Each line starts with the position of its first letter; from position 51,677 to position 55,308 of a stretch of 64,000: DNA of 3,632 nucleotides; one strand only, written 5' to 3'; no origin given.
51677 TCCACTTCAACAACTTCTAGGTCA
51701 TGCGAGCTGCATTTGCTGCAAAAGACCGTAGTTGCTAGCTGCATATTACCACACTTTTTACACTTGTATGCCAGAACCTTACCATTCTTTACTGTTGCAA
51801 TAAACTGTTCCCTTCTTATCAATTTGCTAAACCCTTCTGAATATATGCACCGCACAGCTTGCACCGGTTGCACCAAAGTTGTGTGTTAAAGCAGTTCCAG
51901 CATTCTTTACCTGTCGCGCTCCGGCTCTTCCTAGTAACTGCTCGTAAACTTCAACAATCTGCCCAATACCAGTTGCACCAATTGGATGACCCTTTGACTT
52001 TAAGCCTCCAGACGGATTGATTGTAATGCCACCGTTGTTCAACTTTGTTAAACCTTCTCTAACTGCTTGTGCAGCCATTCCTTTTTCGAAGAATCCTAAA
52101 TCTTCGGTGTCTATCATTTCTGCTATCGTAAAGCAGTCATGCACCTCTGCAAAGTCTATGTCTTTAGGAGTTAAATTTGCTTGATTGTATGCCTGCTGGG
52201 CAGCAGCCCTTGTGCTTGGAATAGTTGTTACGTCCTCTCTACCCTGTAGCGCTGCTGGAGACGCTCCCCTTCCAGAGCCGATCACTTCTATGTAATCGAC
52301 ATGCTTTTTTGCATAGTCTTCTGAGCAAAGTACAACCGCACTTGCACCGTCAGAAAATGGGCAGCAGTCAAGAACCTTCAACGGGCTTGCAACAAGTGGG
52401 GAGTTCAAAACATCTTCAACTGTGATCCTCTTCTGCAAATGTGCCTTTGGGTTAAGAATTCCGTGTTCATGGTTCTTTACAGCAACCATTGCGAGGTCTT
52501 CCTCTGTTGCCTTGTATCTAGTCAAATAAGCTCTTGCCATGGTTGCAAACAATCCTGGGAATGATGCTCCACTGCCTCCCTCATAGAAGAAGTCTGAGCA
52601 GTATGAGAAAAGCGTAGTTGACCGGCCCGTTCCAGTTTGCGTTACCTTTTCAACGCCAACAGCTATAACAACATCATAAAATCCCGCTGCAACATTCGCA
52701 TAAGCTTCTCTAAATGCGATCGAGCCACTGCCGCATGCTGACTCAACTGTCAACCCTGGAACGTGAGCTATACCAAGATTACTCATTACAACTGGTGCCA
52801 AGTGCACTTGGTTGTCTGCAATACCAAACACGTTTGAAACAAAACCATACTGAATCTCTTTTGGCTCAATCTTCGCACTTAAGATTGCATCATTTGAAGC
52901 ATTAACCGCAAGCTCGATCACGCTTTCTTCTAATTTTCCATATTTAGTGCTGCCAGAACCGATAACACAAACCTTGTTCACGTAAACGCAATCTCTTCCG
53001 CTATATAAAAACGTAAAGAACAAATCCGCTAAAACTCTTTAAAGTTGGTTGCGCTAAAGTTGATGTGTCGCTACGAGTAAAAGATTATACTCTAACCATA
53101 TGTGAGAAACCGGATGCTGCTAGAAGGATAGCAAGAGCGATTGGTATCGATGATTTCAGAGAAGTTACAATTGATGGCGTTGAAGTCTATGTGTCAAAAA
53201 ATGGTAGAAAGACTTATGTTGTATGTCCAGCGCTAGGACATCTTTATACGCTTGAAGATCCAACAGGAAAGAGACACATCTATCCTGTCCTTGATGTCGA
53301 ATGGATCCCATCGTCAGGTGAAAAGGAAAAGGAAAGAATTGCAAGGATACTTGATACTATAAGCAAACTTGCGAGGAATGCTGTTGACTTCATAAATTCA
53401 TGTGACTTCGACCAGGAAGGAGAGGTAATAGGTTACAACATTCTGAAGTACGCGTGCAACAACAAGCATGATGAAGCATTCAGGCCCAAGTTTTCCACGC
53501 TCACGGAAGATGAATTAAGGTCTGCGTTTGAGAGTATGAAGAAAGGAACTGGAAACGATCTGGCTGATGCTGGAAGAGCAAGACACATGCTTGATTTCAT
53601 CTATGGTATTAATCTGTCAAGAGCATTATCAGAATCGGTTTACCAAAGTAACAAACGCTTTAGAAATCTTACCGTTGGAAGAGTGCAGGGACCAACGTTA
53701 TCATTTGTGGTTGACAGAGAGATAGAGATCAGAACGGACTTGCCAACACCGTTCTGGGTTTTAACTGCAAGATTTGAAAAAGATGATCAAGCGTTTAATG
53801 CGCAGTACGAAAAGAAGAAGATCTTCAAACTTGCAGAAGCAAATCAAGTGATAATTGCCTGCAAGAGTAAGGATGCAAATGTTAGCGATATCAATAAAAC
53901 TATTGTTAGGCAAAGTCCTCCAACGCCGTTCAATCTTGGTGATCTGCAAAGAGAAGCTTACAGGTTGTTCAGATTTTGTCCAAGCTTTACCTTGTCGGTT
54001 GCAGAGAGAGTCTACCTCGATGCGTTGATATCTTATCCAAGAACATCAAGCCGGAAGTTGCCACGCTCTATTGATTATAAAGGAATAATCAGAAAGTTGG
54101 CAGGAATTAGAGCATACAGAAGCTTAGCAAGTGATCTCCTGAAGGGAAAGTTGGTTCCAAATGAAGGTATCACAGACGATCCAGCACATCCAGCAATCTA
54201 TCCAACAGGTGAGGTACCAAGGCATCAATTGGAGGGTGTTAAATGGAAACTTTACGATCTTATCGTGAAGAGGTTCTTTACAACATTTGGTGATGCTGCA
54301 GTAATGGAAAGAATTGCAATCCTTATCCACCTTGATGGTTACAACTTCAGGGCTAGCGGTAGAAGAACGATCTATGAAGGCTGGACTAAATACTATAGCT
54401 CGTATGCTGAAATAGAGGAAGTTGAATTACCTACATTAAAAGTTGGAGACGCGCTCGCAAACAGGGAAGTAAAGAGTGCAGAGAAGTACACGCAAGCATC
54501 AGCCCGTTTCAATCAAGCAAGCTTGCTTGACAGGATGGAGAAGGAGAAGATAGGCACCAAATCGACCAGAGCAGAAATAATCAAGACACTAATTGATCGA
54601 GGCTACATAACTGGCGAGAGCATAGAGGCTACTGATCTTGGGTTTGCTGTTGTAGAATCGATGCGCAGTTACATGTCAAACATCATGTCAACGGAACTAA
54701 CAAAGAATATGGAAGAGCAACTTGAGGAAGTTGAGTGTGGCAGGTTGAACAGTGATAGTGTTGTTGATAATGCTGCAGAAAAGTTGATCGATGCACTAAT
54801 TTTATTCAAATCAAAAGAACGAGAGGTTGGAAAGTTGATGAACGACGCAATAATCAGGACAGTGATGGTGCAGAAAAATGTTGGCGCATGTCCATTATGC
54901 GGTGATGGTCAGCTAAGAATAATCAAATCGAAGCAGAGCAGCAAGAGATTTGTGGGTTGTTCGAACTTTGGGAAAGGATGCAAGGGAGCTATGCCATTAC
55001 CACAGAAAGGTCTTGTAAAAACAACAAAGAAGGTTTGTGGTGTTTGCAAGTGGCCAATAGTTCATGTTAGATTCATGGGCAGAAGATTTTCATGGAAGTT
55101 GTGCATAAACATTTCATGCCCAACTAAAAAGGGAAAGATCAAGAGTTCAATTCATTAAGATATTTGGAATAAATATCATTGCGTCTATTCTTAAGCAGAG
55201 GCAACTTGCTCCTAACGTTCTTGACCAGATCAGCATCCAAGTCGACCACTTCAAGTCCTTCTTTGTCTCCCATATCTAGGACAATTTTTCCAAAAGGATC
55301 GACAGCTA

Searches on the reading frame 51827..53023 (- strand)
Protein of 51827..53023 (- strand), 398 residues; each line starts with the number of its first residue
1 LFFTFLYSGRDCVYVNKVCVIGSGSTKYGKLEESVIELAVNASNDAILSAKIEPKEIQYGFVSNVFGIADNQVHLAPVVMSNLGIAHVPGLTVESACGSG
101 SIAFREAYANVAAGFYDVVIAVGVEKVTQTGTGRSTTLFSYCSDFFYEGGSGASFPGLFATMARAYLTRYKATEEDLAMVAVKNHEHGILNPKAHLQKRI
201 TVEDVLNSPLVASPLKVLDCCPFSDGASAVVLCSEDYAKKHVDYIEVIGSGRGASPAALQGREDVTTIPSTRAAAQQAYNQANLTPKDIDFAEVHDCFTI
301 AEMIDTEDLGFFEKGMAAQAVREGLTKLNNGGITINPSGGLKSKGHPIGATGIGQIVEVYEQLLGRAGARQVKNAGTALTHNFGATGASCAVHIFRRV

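Call 41: search_protein_families(library=pfam, proteins=[window:51827-53023:-], max_evalue=0.001)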
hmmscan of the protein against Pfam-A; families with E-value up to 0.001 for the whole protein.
window:51827-53023:- (398 aa): 4 families
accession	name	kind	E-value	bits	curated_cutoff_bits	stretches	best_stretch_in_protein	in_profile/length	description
PF22691.2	Thiolase_C_1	-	1.3e-43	148.6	28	1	257-396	7-143/144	Thiolase C-terminal domain-like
PF00108.29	Thiolase_N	-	1.3e-24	87.4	26.4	1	19-236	2-260/260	Thiolase, N-terminal domain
PF02803.24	Thiolase_C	-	8.3e-10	38.8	27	1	272-367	25-101/123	Thiolase, C-terminal domain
PF00109.32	ketoacyl-synt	-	0.0002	21.5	20.8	0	89-131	166-208/252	Beta-ketoacyl synthase, N-terminal domain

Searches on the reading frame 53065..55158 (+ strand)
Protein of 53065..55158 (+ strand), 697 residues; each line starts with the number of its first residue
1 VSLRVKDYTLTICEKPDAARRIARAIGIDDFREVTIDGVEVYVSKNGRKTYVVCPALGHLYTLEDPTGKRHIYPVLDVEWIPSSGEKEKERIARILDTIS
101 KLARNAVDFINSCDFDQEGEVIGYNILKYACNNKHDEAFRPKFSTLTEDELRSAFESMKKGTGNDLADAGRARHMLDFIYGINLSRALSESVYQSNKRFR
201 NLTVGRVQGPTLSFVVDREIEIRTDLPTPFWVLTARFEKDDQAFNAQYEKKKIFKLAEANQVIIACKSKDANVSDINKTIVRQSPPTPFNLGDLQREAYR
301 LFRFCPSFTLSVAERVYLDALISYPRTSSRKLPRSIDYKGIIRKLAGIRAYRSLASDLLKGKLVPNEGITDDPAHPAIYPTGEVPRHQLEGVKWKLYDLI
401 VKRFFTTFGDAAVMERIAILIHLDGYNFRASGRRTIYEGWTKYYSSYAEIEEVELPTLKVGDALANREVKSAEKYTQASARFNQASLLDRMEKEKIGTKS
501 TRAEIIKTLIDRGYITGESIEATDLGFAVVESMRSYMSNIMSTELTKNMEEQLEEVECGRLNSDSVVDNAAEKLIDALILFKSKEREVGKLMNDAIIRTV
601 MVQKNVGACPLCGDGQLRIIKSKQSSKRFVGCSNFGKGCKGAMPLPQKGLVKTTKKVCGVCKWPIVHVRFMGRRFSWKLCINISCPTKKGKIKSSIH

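Call 41: search_protein_families(library=pfam, proteins=[window:53065-55158:+], max_evalue=0.001)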
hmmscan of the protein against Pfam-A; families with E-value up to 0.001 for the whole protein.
window:53065-55158:+ (697 aa): 3 families
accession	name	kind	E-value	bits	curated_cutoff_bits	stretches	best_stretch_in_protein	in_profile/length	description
PF01131.25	Topoisom_bac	-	2.2e-112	376.5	35.1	1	165-567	5-410/411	DNA topoisomerase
PF01751.28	Toprim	-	2e-10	41.1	23.1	1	10-134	2-84/96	Toprim domain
PF01396.24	Zn_ribbon_Top1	-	6.8e-05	23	32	1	607-642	2-33/39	Topoisomerase DNA binding C4 zinc finger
